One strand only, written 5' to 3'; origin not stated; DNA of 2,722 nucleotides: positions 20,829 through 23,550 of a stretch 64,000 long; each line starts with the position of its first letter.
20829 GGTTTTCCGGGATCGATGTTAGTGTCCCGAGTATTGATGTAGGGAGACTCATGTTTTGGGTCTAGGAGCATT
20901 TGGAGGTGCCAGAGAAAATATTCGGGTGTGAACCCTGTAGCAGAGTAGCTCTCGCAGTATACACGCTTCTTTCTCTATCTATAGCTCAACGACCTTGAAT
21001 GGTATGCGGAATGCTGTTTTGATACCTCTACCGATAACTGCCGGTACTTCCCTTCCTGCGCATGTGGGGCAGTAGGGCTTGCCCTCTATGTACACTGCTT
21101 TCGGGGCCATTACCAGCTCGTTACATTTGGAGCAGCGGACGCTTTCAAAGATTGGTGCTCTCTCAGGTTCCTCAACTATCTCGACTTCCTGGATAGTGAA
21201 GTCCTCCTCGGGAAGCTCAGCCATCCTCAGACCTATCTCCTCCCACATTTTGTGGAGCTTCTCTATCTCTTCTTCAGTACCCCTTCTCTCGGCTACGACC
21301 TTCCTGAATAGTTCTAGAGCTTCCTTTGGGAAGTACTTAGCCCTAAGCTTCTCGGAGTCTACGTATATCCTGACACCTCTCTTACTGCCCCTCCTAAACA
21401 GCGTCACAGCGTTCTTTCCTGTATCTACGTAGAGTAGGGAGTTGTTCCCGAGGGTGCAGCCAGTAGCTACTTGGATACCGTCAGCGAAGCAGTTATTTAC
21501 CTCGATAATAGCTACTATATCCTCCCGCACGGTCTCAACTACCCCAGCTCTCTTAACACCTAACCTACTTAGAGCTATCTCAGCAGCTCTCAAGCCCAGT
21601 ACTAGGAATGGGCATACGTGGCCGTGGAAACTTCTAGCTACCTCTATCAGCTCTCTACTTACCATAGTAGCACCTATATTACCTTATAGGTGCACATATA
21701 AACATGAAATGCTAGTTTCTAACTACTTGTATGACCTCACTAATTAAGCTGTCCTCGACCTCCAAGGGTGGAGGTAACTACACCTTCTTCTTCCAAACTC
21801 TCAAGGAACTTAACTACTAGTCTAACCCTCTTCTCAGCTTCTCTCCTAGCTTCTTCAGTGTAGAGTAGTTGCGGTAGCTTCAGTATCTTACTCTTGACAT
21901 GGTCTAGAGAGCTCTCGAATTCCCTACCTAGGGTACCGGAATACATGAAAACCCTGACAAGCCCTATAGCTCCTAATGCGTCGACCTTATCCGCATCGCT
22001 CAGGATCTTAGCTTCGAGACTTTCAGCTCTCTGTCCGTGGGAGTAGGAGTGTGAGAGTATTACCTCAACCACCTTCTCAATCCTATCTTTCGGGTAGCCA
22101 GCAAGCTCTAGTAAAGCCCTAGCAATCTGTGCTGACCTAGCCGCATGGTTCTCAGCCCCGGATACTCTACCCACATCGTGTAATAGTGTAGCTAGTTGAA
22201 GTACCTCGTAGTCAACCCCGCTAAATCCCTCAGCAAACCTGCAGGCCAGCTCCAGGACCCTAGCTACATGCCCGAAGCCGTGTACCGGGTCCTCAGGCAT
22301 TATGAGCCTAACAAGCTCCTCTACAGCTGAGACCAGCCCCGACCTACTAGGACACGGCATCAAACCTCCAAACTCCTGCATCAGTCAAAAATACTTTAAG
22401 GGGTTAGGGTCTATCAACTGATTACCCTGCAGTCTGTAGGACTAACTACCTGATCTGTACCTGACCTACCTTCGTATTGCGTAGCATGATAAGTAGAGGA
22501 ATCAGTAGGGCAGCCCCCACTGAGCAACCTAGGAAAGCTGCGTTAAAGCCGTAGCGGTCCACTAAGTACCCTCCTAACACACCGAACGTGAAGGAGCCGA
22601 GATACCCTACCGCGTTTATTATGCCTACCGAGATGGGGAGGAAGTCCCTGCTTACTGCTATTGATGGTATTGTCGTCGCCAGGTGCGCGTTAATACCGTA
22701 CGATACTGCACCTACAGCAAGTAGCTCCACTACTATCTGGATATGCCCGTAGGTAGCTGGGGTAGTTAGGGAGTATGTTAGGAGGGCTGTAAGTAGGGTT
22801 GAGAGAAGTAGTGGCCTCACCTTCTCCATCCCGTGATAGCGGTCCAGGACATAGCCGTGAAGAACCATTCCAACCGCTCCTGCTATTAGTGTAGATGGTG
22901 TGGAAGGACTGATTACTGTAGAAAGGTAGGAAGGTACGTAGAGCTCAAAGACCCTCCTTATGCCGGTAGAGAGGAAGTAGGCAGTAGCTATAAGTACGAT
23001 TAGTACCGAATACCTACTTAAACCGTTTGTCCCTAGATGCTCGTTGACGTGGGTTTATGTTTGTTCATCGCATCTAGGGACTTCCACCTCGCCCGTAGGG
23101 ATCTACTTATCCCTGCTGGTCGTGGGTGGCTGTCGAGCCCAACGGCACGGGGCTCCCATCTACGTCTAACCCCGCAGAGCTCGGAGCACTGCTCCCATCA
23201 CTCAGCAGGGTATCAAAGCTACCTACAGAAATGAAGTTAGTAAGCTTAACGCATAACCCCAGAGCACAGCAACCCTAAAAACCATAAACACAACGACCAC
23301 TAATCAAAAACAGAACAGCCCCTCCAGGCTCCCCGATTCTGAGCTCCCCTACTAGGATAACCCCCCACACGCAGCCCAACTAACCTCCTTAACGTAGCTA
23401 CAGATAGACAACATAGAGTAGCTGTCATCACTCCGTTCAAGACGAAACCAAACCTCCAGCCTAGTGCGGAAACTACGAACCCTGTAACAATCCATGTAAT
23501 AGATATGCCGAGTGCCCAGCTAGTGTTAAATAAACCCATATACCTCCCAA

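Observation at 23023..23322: Interspersed ~300-nt repeat family whose hairpins are preserved by compensatory changes (reference copy A)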

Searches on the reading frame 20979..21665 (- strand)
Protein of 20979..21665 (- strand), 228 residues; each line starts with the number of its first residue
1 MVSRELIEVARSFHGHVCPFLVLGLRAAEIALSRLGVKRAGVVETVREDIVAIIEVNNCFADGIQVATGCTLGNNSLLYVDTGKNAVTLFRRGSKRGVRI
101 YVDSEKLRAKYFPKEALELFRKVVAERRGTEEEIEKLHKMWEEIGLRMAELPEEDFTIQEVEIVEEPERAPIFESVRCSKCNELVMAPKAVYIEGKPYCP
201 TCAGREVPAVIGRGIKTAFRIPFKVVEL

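Call 12: find_encoding_contigs(protein=window:20979-21665:-, flank=10000, max_places=10)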
Protein window:20979-21665:- (228 aa): 6 contigs read that carry it; 3 places shown.
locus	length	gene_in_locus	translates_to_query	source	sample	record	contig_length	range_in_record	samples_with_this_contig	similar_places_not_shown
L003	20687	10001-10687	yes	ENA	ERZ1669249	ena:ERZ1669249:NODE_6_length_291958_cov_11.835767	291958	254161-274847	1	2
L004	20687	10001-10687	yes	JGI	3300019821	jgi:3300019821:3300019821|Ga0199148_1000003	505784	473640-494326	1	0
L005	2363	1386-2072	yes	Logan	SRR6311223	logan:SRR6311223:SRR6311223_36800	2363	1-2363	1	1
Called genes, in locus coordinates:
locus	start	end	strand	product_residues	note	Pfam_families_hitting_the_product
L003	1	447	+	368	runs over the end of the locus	PF01571:GCV_T, PF08669:GCV_T_C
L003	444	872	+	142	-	PF01597:GCV_H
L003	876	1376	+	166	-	PF27709:UCP014422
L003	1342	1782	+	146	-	-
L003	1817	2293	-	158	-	PF00293:NUDIX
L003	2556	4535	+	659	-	PF02897:Peptidase_S9_N, PF00326:Peptidase_S9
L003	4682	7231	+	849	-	PF00246:Peptidase_M14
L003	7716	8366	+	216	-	PF07690:MFS_1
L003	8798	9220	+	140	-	PF07690:MFS_1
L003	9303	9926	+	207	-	PF01966:HD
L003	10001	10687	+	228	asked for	PF02663:FmdE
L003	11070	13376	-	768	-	PF00005:ABC_tran (faint), PF02463:SMC_N, PF13166:AAA_13 (faint), PF13175:AAA_15 (faint), PF13476:AAA_23, PF13555:AAA_29 (weak), PF28422:CCDC89 (faint), PF13304:AAA_21 (weak), +1 more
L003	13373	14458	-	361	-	PF00149:Metallophos (weak), PF12850:Metallophos_2 (faint)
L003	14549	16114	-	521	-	PF01580:FtsK_SpoIIIE (faint), PF01935:DUF87, PF05872:HerA_C (faint), PF06414:Zeta_toxin (weak), PF10412:TrwB_AAD_bind, PF12846:AAA_10 (faint)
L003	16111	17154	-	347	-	PF09376:NurA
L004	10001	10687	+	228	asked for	PF02663:FmdE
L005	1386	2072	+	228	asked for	PF02663:FmdE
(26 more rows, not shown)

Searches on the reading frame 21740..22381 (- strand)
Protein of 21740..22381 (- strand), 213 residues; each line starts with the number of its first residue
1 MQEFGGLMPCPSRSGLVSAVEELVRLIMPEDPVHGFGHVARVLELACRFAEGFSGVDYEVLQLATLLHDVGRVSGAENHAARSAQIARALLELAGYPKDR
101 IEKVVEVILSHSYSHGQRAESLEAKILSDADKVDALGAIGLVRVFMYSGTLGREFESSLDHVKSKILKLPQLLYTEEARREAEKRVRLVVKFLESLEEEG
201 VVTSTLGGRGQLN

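Call 11: find_encoding_contigs(protein=window:21740-22381:-, flank=10000, max_places=10)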
Protein window:21740-22381:- (213 aa): no gene with exactly this product is on record in the collection.

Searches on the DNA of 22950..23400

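Call 16: search_rna_families(source=window, start=22950, end=23400, threshold=evalue, max_evalue=10)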
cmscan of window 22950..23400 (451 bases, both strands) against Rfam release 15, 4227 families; matches with E-value up to 10: 2.
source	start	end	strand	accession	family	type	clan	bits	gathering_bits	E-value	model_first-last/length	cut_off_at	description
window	23193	23274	-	RF01876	MIAT_exon5_2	Gene; lncRNA;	-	14.2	75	0.88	1-83/83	no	Myocardial infarction associated transcript exon 5 conserved region 2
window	23034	23112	-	RF02421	Bp1_684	Gene; sRNA;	-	13.9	44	1.6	1-113/113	no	Burkholderia sRNA Bp1_Cand684_SIPHT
